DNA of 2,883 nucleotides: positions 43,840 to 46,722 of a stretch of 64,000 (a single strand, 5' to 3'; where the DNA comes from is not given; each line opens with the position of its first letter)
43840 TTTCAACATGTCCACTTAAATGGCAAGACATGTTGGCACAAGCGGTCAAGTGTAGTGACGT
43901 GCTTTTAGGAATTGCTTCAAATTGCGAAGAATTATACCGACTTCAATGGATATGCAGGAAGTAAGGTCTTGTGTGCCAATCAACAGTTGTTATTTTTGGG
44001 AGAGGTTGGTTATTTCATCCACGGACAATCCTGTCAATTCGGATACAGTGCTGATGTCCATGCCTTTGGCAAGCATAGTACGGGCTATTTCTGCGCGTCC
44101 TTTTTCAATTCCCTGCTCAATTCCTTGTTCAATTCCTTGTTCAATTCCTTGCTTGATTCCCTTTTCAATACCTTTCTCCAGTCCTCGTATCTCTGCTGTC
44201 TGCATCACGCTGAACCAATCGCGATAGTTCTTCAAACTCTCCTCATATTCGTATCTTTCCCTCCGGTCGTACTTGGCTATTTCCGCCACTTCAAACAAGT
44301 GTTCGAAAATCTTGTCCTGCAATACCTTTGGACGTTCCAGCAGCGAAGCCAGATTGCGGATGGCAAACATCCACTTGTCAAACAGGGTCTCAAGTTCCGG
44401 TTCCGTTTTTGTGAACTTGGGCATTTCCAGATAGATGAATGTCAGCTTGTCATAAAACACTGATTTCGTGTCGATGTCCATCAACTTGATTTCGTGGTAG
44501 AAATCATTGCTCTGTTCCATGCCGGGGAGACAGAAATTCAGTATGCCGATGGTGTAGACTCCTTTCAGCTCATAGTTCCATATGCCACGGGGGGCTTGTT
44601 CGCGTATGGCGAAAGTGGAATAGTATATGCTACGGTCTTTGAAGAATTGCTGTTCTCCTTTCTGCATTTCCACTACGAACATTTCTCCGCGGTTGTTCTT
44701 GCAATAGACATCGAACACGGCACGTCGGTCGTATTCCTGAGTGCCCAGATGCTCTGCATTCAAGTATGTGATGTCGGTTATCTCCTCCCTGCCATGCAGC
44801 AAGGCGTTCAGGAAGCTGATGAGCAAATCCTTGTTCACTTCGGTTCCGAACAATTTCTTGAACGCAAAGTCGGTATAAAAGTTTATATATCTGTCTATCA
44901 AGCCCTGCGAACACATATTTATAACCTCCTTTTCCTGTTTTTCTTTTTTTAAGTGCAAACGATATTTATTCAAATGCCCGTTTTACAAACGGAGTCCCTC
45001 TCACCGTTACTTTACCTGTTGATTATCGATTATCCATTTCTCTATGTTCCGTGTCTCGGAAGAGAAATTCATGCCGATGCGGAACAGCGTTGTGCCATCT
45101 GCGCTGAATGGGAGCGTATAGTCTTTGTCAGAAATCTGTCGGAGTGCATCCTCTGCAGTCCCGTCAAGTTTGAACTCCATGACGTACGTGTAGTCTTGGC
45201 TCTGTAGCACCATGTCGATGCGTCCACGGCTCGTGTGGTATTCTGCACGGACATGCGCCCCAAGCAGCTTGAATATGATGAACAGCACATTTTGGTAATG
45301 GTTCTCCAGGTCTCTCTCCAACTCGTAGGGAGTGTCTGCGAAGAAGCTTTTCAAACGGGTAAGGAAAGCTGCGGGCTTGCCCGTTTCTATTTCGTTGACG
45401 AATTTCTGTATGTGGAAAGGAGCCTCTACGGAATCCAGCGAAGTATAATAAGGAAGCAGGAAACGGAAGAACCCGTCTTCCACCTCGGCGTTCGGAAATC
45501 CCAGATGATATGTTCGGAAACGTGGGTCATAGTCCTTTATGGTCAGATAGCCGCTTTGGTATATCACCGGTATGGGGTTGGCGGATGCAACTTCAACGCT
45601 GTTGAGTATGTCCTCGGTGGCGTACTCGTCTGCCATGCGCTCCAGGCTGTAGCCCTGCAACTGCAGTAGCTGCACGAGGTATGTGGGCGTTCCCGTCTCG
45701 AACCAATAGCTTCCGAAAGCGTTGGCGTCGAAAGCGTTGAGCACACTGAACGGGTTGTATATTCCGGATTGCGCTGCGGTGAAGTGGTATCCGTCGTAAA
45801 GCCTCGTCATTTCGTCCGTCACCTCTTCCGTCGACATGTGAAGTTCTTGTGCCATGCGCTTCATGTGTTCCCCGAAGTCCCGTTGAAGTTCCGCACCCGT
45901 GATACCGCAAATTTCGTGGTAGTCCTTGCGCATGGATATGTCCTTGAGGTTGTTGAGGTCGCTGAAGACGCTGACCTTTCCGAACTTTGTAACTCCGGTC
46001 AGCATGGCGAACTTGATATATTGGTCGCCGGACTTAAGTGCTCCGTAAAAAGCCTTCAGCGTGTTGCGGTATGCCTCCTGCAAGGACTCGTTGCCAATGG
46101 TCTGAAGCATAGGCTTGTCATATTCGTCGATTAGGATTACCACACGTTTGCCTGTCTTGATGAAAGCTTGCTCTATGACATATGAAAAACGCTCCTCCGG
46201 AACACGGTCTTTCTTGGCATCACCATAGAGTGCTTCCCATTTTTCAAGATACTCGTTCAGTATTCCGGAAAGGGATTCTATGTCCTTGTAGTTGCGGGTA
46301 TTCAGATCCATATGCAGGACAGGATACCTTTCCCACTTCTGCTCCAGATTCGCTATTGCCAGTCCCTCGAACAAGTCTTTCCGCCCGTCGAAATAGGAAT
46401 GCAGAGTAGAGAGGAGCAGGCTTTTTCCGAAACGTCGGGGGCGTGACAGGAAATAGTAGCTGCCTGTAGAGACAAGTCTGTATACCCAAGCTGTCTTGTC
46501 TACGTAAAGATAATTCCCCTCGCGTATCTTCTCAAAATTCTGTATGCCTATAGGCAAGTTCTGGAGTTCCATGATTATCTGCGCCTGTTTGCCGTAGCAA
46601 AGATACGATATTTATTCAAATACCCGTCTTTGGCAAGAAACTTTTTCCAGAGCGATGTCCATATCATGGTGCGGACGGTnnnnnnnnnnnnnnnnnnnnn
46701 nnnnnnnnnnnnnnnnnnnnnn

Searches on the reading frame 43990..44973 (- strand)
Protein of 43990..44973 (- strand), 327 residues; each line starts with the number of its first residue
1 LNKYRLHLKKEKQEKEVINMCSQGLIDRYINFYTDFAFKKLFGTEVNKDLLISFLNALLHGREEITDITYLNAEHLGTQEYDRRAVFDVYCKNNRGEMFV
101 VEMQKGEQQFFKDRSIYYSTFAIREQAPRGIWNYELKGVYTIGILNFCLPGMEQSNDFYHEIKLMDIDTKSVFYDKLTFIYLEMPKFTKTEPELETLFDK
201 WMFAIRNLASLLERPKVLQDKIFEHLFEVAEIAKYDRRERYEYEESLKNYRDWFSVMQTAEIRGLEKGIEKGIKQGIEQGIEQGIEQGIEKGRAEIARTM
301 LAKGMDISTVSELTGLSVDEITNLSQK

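Call 4: search_protein_families(library=pfam, proteins=[window:43990-44973:-])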
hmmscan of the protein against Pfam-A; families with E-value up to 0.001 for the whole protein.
window:43990-44973:- (327 aa): 1 family
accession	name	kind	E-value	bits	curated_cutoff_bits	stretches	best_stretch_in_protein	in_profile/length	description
PF12784.13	PDDEXK_2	-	2.7e-73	246.9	27.4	1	33-260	2-229/229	PD-(D/E)XK nuclease family transposase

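Call 5: search_protein_families(library=ncbifam, proteins=[window:43990-44973:-])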
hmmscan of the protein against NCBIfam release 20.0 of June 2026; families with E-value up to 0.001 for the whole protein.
window:43990-44973:- (327 aa): 5 families
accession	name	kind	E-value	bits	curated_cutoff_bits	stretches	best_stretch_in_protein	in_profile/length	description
TIGR01784.1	T_den_put_tspse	subfamily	3.5e-37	128.7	52.1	1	34-322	2-271/273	Rpn family recombination-promoting nuclease/putative transposase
NF009925.1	PRK13386.1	equivalog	5.6e-07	29.1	192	1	257-300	47-90/228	flagellar assembly protein FliH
NF004267.1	PRK05687.1-3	equivalog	8.4e-07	28.4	293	1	263-299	90-126/266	flagellar assembly protein FliH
NF004270.2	PRK05687.2-1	equivalog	1.9e-06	27.6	180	1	262-297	56-91/223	flagellar assembly protein FliH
NF004266.1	PRK05687.1-1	equivalog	9.6e-06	25.2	260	1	235-295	27-88/230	flagellar assembly protein FliH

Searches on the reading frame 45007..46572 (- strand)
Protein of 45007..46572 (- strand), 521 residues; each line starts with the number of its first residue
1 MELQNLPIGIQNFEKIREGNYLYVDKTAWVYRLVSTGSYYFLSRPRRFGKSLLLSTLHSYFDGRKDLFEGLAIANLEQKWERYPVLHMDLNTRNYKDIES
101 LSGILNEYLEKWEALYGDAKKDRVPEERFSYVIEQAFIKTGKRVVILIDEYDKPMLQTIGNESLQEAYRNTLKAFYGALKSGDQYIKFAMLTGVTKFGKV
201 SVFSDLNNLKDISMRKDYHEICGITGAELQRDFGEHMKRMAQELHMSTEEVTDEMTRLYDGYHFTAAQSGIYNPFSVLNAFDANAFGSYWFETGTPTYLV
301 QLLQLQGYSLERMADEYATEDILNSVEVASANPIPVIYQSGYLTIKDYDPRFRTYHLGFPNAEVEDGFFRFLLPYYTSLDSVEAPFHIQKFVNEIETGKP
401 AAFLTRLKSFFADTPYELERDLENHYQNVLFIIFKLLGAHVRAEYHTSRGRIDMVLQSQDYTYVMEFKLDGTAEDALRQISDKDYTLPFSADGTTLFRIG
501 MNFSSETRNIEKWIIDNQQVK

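Call 4: search_protein_families(library=pfam, proteins=[window:45007-46572:-])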
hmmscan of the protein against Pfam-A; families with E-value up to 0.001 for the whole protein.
window:45007-46572:- (521 aa): 2 families
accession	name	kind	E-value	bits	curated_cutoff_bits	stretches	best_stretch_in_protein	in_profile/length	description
PF09820.16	AAA-ATPase_like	-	3.6e-75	252.6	26.1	1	7-203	1-201/201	Predicted AAA-ATPase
PF08011.17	PDDEXK_9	-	1.9e-21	76.4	25.5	1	423-513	3-105/105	PD-(D/E)XK nuclease superfamily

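Call 5: search_protein_families(library=ncbifam, proteins=[window:45007-46572:-])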
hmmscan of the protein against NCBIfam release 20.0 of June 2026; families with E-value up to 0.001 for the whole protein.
window:45007-46572:- (521 aa): 0 families
